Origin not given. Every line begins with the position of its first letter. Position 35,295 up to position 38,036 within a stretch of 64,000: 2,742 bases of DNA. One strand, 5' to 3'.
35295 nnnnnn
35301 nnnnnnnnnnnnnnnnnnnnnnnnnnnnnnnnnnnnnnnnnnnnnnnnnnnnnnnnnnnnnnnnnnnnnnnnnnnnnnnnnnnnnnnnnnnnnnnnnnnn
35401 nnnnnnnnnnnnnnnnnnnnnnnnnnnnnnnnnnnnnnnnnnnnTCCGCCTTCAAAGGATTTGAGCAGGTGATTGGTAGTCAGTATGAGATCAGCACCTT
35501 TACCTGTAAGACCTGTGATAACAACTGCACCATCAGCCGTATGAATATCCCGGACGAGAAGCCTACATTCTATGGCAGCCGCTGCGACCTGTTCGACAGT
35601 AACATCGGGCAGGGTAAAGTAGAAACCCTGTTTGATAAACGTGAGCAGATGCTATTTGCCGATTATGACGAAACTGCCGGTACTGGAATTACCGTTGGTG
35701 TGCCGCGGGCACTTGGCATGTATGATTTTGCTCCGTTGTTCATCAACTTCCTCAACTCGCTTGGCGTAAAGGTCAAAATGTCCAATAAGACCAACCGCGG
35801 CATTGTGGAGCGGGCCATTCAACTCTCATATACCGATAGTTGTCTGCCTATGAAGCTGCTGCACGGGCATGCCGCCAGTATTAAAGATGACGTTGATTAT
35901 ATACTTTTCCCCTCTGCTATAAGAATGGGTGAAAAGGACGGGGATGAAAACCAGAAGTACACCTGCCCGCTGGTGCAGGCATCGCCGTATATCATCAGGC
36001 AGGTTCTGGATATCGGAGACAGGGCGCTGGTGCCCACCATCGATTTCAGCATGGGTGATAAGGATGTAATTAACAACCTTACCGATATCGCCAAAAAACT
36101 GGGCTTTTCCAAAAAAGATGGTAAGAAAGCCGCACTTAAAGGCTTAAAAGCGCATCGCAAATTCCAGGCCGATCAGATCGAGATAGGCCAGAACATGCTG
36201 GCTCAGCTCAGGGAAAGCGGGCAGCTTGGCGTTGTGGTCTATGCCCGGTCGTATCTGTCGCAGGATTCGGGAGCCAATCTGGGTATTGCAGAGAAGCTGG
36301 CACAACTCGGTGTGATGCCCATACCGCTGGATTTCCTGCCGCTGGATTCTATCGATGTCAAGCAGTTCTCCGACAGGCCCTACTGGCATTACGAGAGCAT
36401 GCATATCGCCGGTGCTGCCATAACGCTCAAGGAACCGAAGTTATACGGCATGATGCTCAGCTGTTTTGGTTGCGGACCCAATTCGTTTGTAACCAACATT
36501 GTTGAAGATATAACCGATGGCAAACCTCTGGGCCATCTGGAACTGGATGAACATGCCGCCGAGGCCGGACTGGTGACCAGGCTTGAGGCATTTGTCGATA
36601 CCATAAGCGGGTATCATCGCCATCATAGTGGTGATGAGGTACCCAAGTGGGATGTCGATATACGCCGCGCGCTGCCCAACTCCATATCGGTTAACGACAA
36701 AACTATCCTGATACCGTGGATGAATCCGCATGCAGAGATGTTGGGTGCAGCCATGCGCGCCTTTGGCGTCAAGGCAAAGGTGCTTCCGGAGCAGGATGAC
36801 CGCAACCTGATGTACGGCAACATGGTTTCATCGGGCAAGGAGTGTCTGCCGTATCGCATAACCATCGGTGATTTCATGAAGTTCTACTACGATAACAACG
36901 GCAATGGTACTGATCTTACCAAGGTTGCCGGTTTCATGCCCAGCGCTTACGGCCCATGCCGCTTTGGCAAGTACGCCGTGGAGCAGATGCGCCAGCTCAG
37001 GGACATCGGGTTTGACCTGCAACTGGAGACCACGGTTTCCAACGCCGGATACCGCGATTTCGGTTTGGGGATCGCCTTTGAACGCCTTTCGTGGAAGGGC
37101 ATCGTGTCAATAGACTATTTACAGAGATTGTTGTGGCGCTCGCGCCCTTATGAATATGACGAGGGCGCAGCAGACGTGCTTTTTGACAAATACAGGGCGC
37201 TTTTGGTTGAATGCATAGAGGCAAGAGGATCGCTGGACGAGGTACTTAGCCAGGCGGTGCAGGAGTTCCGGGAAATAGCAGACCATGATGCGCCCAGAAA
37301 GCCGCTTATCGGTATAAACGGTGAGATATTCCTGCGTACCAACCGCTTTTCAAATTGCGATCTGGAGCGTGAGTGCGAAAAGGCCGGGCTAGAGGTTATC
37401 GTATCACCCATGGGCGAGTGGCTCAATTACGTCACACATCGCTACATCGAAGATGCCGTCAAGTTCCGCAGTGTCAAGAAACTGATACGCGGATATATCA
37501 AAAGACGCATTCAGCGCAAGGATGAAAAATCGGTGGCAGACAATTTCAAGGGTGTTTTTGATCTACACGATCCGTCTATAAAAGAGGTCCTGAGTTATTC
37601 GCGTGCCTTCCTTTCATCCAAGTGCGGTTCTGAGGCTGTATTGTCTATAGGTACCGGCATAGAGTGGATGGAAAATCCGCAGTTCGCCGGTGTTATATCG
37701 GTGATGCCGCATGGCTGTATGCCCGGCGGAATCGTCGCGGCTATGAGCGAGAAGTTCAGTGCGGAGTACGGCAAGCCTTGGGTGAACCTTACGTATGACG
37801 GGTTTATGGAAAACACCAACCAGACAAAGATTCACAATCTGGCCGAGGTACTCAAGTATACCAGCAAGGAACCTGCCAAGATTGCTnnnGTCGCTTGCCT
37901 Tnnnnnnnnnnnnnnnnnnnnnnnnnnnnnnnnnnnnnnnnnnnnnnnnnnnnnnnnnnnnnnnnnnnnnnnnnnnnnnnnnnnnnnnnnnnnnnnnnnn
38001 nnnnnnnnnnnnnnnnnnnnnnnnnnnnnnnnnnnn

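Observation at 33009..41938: TetR regulator - giant fused activase/HgdB-like protein - wHTH/Fe-S protein - Pat-like ACD-GNAT enzyme: an uncharacterised acyl-CoA-centred neighbourhood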

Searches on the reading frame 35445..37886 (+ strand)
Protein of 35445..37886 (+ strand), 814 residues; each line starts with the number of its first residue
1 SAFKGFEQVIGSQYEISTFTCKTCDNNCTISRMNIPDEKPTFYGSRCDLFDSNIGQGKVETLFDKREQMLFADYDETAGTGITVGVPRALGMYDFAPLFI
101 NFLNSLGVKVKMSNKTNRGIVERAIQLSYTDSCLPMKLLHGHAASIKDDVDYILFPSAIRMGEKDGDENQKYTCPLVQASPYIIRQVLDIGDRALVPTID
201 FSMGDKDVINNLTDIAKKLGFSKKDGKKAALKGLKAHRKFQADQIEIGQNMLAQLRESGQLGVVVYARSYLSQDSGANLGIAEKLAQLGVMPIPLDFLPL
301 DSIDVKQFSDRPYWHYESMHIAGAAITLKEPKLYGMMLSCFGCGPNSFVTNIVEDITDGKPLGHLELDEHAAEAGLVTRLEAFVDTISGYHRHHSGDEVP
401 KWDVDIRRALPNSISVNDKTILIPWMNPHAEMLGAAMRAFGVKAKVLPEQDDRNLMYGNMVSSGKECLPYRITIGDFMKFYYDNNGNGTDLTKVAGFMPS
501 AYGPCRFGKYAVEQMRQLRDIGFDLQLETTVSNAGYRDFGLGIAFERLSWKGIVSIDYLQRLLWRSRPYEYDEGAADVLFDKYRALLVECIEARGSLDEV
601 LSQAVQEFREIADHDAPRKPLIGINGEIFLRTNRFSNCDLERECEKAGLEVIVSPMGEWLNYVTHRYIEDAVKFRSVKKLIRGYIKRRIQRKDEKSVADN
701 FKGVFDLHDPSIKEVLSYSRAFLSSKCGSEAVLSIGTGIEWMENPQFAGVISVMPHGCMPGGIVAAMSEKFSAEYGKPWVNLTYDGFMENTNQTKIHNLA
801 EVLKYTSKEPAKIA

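Call 28: search_solved_structures(query=A1, max_evalue=10)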
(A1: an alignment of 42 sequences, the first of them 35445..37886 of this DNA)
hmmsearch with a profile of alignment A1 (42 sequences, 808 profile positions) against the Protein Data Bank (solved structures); distinct sequences matched with E-value up to 10: 0.

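Call 29: search_protein_families(library=pfam, proteins=[window:35445-37886:+], max_evalue=10)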
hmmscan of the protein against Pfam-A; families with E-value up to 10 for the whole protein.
window:35445-37886:+ (814 aa): 2 families
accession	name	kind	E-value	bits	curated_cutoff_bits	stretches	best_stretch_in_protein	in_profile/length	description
PF09989.15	DUF2229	-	3.7e-50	171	29.4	1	83-297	1-217/218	CoA enzyme activase uncharacterised domain (DUF2229)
PF06050.19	HGD-D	-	0.0046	17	28.4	1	742-795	279-332/342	2-hydroxyglutaryl-CoA dehydratase, D-component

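Call 43: predict_structure(alignment_id=A2)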
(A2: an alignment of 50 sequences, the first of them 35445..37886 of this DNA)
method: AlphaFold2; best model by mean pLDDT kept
length: 814 residues; sequences in the alignment: 50
mean_pLDDT: 82.5   pTM: 0.83
mean pLDDT of the five models: 82.5, 81.7, 80.4, 76.9, 70.2
residues with pLDDT >= 90: 333; 70-90: 334; 50-70: 117; < 50: 30
segments of 3 or more residues with pLDDT < 50: 1-5, 275-277, 371-373, 531-537, 809-814
pLDDT, mean of each block of 10 residues (from residue 1): 46 74 61 73 59 64 88 87 89 88 95 81 64 74 91 92 64 81 87 92 91 97 98 96 91 90 82 55 87 92 87 81 92 86 66 86 75 65 90 67 72 68 90 94 92 90 78 91 83 82 58 87 83 48 89 95 94 96 97 94 96 91 88 82 93 90 86 87 93 94 83 91 80 90 93 71 79 91 65 87 70 37
secondary structure, 60 per line:
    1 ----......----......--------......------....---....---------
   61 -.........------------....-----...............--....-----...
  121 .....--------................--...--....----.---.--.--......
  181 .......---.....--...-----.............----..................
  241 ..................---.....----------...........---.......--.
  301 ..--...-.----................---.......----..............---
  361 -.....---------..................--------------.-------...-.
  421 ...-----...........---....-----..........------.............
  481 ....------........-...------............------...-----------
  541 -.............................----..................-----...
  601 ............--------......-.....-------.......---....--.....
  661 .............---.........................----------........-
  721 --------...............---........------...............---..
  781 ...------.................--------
elements in order (helices of 4 or more, strands of 3 or more residues): H5-10 E15-20 E29-34 E41-44 H48-51 H62-70 E83-86 H92-106 E109-112 H118-125 H134-149 E152-154 E157-160 H175-187 E198-200 H206-218 H223-258 E262-266 H277-287 E291-294 H315-329 E333-339 H344-357 E362-366 H376-393 E420-423 H429-439 E443-446 H452-461 H468-484 E494-498 H509-520 E527-529 H542-569 H575-592 H598-611 E621-626 H628-632 H640-646 E650-653 H656-673 H677-701 H712-719 H729-743 E747-754 H761-775 E779-783 H790-806

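Call 46: fold_search(model_id=the predicted structure, library=pdb)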
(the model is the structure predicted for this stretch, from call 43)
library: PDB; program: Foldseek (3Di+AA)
matches with E <= 10: 804; with E <= 0.001: 8
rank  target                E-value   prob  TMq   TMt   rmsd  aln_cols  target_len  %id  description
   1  7yyl_A                6.0e-05  1.00  0.26  0.43   8.9       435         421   13  nucleotide-free DCCP:DCCP-R complex (released 2022-12-28)
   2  8s02_B                8.4e-05  1.00  0.24  0.45   8.7       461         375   11  BzdNO-benzoyl-CoA complex (released 2025-03-05)
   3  7yyl_B                8.8e-05  1.00  0.22  0.38  11.1       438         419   12  nucleotide-free DCCP:DCCP-R complex (released 2022-12-28)
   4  6eno                  9.7e-05  1.00  0.26  0.44   9.3       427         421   13  Double cubane cluster oxidoreductase (released 2018-03-14)
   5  7yzm_A                1.3e-04  1.00  0.24  0.41  10.2       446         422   12  MgADPNP-bound DCCP:DCCP-R complex (released 2022-12-28)
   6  3o3m_B                2.8e-04  1.00  0.24  0.46   8.8       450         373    9  (R)-2-Hydroxyisocaproyl-CoA Dehydratase (released 2011-03-16)
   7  3o3m_D                3.1e-04  1.00  0.26  0.49   8.7       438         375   10  (R)-2-Hydroxyisocaproyl-CoA Dehydratase (released 2011-03-16)
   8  3tbf_A                7.5e-04  0.85  0.12  0.21  18.9       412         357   13  C-terminal domain of glucosamine-fructose-6-phosphate aminotransferase from Francisella tularensis. (released 2011-08-24)
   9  7dnr_B                1.0e-03  0.94  0.13  0.25  19.0       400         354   10  Crystal Structure of Zn-bound SIS Domain of Glucosamine-6-P Synthase from E. coli (released 2021-12-15)
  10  3tbf_D                1.7e-03  0.75  0.12  0.21  19.5       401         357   12  C-terminal domain of glucosamine-fructose-6-phosphate aminotransferase from Francisella tularensis. (released 2011-08-24)
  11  1moq                  3.1e-03  0.75  0.13  0.22  19.1       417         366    9  ISOMERASE DOMAIN OF GLUCOSAMINE 6-PHOSPHATE SYNTHASE COMPLEXED WITH GLUCOSAMINE 6-PHOSPHATE (released 1998-10-07)
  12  3tbf_C                3.1e-03  0.69  0.12  0.22  19.4       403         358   11  C-terminal domain of glucosamine-fructose-6-phosphate aminotransferase from Francisella tularensis. (released 2011-08-24)
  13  3tbf_H                3.5e-03  0.66  0.12  0.21  19.9       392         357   14  C-terminal domain of glucosamine-fructose-6-phosphate aminotransferase from Francisella tularensis. (released 2011-08-24)
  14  1mos                  3.7e-03  0.77  0.13  0.23  19.0       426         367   10  ISOMERASE DOMAIN OF GLUCOSAMINE 6-PHOSPHATE SYNTHASE COMPLEXED WITH 2-AMINO-2-DEOXYGLUCITOL 6-PHOSPHATE (released 1999-07-29)
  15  7dnr_A                7.0e-03  0.80  0.13  0.24  18.9       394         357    9  Crystal Structure of Zn-bound SIS Domain of Glucosamine-6-P Synthase from E. coli (released 2021-12-15)
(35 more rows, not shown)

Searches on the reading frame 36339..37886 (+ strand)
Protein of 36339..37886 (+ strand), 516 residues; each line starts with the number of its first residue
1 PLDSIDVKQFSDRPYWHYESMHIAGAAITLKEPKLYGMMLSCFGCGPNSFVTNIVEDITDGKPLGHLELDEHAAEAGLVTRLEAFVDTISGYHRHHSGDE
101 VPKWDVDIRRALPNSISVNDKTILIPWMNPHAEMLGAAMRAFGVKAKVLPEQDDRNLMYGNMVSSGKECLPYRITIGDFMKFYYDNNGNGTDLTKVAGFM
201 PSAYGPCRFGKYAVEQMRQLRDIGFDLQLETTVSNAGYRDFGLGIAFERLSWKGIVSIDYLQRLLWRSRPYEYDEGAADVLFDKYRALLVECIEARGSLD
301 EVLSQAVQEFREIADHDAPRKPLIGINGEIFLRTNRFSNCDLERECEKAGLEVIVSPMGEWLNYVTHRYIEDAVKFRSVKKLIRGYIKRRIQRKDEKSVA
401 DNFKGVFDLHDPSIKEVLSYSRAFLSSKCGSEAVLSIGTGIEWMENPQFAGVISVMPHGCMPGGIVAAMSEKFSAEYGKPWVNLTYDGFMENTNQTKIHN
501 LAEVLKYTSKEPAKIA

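Call 29: search_protein_families(library=pfam, proteins=[window:36339-37886:+], max_evalue=10)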
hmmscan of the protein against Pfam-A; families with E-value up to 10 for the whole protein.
window:36339-37886:+ (516 aa): 1 family
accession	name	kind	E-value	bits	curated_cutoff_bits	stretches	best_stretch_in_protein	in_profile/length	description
PF06050.19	HGD-D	-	0.0017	18.5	28.4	1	444-497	279-332/342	2-hydroxyglutaryl-CoA dehydratase, D-component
